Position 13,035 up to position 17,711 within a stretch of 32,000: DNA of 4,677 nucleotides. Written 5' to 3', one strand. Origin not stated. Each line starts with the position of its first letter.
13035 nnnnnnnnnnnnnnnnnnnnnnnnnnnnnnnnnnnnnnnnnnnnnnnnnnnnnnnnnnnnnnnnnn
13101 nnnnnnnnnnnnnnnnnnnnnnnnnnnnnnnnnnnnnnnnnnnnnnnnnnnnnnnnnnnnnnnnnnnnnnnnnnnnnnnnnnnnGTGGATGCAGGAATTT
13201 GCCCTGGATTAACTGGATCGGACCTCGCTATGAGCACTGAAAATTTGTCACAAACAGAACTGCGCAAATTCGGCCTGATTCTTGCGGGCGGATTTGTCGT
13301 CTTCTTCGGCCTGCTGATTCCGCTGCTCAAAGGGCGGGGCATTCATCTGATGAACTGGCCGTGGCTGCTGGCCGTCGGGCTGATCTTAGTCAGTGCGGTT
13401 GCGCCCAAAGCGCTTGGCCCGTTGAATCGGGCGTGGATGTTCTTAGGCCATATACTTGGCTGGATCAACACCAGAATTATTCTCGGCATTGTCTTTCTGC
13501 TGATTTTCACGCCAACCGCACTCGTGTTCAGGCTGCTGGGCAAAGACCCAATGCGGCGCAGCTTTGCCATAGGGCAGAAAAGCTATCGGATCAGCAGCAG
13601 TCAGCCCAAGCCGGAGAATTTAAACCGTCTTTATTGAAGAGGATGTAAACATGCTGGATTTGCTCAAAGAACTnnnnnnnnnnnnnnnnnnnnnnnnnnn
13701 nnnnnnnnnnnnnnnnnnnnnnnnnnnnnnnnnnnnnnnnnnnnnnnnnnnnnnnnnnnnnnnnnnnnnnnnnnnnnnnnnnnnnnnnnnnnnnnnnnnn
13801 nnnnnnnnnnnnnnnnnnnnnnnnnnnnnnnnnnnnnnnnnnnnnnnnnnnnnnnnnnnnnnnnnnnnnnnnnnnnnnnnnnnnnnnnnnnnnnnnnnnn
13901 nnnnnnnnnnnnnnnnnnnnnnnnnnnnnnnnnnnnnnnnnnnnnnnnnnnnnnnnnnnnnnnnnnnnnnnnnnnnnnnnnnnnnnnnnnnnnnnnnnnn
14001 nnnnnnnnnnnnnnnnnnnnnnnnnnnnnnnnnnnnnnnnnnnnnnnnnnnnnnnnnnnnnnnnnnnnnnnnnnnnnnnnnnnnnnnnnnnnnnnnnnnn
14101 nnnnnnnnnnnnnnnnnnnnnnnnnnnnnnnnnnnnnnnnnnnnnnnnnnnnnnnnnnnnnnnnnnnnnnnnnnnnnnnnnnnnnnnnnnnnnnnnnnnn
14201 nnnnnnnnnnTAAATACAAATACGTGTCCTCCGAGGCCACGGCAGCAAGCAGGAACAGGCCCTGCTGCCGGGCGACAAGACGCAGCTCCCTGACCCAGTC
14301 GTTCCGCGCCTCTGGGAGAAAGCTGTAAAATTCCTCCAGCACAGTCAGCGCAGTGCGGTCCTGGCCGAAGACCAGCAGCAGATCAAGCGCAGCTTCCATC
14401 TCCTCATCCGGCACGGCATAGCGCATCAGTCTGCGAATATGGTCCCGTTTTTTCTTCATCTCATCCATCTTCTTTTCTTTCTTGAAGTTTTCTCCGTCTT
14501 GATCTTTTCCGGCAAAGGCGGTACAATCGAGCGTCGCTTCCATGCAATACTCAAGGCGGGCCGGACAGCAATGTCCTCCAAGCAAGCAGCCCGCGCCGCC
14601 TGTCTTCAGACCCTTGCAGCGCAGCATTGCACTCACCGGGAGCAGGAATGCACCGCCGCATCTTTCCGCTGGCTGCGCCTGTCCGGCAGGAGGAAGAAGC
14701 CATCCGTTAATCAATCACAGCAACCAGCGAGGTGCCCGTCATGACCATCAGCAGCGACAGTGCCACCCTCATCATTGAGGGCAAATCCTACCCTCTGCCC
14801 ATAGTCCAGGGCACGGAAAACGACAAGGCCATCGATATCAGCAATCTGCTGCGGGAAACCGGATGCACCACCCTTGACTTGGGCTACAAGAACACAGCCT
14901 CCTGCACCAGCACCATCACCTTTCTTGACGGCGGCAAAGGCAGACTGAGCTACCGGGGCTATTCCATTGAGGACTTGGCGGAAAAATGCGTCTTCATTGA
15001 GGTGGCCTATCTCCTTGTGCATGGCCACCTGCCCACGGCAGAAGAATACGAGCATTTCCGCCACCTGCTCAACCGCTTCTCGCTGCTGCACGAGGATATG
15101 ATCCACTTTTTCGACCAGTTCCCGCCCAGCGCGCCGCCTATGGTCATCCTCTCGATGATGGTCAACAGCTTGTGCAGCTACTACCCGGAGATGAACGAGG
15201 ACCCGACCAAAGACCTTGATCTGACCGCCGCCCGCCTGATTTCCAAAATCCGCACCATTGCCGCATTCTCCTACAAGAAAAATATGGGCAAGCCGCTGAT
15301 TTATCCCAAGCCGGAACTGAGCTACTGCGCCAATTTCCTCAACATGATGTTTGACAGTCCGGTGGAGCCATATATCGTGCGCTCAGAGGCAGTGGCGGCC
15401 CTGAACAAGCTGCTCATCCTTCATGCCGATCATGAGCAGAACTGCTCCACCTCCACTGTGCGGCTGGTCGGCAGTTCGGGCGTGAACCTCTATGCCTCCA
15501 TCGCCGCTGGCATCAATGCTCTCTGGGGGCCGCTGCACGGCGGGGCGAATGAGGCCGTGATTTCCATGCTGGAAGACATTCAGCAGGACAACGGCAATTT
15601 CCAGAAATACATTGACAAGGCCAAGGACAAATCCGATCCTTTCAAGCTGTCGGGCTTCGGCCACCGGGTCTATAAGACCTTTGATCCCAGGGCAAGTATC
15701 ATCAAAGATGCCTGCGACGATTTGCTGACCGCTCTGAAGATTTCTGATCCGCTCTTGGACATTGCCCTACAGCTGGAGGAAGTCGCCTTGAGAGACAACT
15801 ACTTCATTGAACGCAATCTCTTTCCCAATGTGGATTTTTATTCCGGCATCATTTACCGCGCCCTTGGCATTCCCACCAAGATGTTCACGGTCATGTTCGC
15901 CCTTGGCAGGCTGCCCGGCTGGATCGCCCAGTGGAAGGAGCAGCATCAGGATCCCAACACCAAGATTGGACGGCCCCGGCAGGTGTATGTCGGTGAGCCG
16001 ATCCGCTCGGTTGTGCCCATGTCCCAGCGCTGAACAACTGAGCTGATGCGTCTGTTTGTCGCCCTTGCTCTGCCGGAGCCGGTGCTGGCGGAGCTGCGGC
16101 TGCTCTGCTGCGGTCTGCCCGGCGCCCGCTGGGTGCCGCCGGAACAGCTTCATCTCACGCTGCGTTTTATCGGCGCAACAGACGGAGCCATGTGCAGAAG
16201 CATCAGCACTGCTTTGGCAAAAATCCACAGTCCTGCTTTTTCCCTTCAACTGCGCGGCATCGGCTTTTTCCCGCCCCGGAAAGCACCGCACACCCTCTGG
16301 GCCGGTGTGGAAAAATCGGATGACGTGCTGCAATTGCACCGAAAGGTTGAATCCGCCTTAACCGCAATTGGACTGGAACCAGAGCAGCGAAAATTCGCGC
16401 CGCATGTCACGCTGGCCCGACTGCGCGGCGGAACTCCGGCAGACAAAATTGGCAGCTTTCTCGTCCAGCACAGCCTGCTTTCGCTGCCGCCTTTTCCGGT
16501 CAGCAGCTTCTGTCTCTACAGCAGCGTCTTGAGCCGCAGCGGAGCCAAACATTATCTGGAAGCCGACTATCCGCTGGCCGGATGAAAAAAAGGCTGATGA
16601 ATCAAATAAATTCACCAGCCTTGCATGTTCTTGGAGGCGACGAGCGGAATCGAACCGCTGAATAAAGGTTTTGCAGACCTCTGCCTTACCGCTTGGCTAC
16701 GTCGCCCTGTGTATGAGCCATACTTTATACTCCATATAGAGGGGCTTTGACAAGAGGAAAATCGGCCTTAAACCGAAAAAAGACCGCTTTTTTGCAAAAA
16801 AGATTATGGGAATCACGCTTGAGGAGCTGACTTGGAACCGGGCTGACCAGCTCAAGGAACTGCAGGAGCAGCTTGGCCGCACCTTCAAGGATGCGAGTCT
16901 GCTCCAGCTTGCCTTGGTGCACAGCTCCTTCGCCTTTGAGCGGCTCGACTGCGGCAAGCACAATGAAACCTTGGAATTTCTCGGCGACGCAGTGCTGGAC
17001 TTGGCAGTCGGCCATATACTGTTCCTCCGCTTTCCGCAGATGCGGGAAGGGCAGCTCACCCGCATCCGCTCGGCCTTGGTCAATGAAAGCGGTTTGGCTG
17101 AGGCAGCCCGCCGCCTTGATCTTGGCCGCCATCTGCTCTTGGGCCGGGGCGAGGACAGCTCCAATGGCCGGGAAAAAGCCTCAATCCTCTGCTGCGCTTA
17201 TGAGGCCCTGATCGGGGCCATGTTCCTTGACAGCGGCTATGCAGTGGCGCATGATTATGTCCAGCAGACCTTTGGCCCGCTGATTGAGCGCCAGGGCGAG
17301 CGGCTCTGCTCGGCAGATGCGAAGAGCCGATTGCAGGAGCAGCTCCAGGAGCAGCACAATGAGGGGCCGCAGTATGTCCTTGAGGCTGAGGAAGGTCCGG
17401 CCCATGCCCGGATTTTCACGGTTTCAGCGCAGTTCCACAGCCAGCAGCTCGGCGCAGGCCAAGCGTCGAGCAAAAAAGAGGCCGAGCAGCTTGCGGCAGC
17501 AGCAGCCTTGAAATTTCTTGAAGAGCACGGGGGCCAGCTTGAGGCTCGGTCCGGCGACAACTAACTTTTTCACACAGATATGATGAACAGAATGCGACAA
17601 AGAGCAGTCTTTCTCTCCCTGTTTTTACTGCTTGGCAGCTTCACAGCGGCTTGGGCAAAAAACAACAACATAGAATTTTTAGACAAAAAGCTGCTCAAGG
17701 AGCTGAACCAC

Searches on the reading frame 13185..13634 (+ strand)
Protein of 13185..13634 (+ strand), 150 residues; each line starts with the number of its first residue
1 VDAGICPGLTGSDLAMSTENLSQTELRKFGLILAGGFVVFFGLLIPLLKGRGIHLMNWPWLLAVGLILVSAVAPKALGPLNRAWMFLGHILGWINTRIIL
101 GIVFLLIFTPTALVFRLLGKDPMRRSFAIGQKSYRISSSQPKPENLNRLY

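Call 73: search_protein_families(library=pfam, proteins=[window:13185-13634:+], max_evalue=0.00001)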
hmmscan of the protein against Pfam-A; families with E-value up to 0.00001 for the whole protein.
window:13185-13634:+ (150 aa): 1 family
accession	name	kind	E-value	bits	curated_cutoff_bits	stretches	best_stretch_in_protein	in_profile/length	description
PF19588.4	SxtJ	-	1.3e-21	77.6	24.4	1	25-124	2-99/99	Saxitoxin biosynthesis operon protein SxtJ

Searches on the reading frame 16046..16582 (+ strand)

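Call 73: search_protein_families(library=pfam, proteins=[window:16046-16582:+], max_evalue=0.00001)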
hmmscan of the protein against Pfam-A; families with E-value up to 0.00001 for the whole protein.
window:16046-16582:+ (179 aa): 3 families
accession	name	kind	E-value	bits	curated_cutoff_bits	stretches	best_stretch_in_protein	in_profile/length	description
PF02834.22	LigT_PEase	-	5.2e-25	87.9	23.3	2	9-85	3-87/87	LigT like Phosphoesterase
PF13563.12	2_5_RNA_ligase2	-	2.2e-15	57.4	27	1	26-159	17-147/152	2'-5' RNA ligase superfamily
PF10469.15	AKAP7_NLS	-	1.7e-06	28.5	24.4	1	30-128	38-151/208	AKAP7 2'5' RNA ligase-like domain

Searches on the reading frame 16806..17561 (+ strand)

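Call 73: search_protein_families(library=pfam, proteins=[window:16806-17561:+], max_evalue=0.00001)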
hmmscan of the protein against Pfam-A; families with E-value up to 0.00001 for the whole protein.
window:16806-17561:+ (252 aa): 3 families
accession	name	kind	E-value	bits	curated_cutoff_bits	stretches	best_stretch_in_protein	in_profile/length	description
PF14622.11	Ribonucleas_3_3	-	2.6e-34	118.6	35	1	29-155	1-123/128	Ribonuclease-III-like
PF00636.31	Ribonuclease_3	-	1.3e-23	84.1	27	1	54-144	1-102/102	Ribonuclease III domain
PF00035.32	dsrm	-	2.2e-17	63.8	23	1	172-238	1-66/66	Double-stranded RNA binding motif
